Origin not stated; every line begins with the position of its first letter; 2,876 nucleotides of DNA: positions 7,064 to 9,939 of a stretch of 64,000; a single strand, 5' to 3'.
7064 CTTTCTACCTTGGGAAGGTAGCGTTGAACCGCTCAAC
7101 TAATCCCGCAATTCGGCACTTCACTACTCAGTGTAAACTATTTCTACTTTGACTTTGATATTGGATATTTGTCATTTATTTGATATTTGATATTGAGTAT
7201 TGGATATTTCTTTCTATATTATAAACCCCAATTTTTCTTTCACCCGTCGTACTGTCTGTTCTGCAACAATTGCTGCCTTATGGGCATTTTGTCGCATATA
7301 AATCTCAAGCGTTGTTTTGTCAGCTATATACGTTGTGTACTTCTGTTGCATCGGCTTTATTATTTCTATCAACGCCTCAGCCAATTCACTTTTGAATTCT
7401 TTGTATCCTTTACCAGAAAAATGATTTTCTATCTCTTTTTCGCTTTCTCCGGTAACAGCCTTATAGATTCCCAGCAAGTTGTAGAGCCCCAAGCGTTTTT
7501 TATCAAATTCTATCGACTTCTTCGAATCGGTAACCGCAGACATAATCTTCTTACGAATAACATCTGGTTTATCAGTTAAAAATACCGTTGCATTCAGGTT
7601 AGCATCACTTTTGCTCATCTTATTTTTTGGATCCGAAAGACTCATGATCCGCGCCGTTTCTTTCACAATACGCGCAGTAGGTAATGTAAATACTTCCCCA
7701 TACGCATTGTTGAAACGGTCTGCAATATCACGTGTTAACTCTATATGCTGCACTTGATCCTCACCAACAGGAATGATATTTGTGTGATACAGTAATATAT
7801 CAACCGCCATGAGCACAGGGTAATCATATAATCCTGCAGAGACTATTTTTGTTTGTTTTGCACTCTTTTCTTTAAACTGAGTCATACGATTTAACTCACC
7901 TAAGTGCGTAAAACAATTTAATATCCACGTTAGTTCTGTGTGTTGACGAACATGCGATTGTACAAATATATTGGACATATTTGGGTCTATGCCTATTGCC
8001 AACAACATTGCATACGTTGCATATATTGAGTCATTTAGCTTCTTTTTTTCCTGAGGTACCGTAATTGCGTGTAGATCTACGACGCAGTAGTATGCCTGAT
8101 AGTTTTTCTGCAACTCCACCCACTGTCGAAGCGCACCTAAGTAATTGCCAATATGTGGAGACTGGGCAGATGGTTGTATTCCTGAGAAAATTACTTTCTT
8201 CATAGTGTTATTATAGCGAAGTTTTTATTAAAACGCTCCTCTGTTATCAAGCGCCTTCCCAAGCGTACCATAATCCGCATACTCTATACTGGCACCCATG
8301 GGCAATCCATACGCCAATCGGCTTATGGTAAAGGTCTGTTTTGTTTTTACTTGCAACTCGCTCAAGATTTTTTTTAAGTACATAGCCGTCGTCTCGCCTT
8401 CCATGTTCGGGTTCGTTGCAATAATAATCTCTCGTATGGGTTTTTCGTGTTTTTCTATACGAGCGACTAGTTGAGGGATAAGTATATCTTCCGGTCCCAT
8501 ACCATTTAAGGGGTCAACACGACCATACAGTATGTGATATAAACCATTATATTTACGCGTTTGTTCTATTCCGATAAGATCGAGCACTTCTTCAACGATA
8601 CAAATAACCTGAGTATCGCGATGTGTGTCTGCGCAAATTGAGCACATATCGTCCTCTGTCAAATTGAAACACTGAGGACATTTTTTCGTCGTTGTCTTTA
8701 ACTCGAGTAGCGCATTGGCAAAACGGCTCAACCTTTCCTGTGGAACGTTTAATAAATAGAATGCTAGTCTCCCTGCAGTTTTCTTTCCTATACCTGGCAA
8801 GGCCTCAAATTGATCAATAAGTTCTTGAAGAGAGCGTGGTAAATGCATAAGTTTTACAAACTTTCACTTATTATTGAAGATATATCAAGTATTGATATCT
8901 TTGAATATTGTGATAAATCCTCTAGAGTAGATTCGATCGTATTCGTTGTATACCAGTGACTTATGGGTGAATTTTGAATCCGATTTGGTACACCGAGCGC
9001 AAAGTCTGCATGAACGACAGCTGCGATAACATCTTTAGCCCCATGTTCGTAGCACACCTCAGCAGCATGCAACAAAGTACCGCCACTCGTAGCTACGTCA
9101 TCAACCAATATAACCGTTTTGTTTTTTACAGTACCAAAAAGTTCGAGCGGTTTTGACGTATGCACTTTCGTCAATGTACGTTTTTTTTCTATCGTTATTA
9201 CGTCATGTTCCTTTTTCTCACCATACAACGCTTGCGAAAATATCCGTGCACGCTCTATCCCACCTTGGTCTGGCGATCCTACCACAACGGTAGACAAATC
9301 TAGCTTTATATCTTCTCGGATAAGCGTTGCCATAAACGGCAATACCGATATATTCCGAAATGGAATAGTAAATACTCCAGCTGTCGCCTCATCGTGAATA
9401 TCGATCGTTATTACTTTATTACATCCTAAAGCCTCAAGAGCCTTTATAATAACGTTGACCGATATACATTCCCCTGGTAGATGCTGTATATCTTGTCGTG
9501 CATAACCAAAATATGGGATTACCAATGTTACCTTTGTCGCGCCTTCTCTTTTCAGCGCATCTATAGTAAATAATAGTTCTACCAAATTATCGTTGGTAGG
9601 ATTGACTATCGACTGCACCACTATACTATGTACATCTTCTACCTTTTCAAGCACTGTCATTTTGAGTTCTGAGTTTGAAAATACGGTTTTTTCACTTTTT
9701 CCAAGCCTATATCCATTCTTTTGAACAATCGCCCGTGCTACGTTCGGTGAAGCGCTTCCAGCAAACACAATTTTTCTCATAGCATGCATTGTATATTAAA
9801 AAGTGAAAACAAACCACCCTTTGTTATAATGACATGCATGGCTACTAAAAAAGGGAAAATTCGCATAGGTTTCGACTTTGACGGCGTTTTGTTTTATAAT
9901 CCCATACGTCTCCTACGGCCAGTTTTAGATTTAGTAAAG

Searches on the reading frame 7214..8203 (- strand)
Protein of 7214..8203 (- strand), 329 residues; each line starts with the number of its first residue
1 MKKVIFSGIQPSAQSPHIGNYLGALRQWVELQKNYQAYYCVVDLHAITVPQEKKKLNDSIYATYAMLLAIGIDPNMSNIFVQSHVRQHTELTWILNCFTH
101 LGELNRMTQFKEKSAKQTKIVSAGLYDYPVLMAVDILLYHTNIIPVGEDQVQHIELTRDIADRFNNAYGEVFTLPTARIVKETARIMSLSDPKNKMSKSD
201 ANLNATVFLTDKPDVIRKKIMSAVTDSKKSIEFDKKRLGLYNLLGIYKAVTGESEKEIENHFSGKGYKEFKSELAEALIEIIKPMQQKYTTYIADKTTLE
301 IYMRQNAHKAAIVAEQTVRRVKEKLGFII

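Call 108: search_protein_families(library=pfam, proteins=[window:7214-8203:-], max_evalue=0.0001)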
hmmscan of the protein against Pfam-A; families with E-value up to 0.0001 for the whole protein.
window:7214-8203:- (329 aa): 1 family
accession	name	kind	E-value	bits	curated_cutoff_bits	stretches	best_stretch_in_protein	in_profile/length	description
PF00579.31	tRNA-synt_1b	-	1.3e-77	261.4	21.1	1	5-281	8-290/292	tRNA synthetases class I (W and Y)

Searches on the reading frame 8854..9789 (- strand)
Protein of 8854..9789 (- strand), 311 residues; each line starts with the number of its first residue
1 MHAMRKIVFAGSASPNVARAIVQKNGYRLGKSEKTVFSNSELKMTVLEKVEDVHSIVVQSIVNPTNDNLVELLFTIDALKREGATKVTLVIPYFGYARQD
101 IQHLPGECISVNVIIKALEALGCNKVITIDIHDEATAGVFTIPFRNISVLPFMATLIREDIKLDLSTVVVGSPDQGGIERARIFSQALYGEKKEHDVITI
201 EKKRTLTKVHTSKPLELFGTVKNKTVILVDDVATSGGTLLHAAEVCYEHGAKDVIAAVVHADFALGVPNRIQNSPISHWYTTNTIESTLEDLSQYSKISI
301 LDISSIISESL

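Call 108: search_protein_families(library=pfam, proteins=[window:8854-9789:-], max_evalue=0.0001)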
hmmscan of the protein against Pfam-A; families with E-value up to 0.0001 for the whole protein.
window:8854-9789:- (311 aa): 3 families
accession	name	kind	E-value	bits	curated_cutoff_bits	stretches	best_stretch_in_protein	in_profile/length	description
PF13793.12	Pribosyltran_N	-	4.3e-31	107.6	25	1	8-122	3-117/117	N-terminal domain of ribose phosphate pyrophosphokinase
PF14572.12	Pribosyl_synth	-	4.3e-18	66.4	27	1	202-310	60-169/184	Phosphoribosyl synthetase-associated domain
PF00156.33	Pribosyltran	-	1.3e-14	54.2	26.3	1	160-262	25-126/158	Phosphoribosyl transferase domain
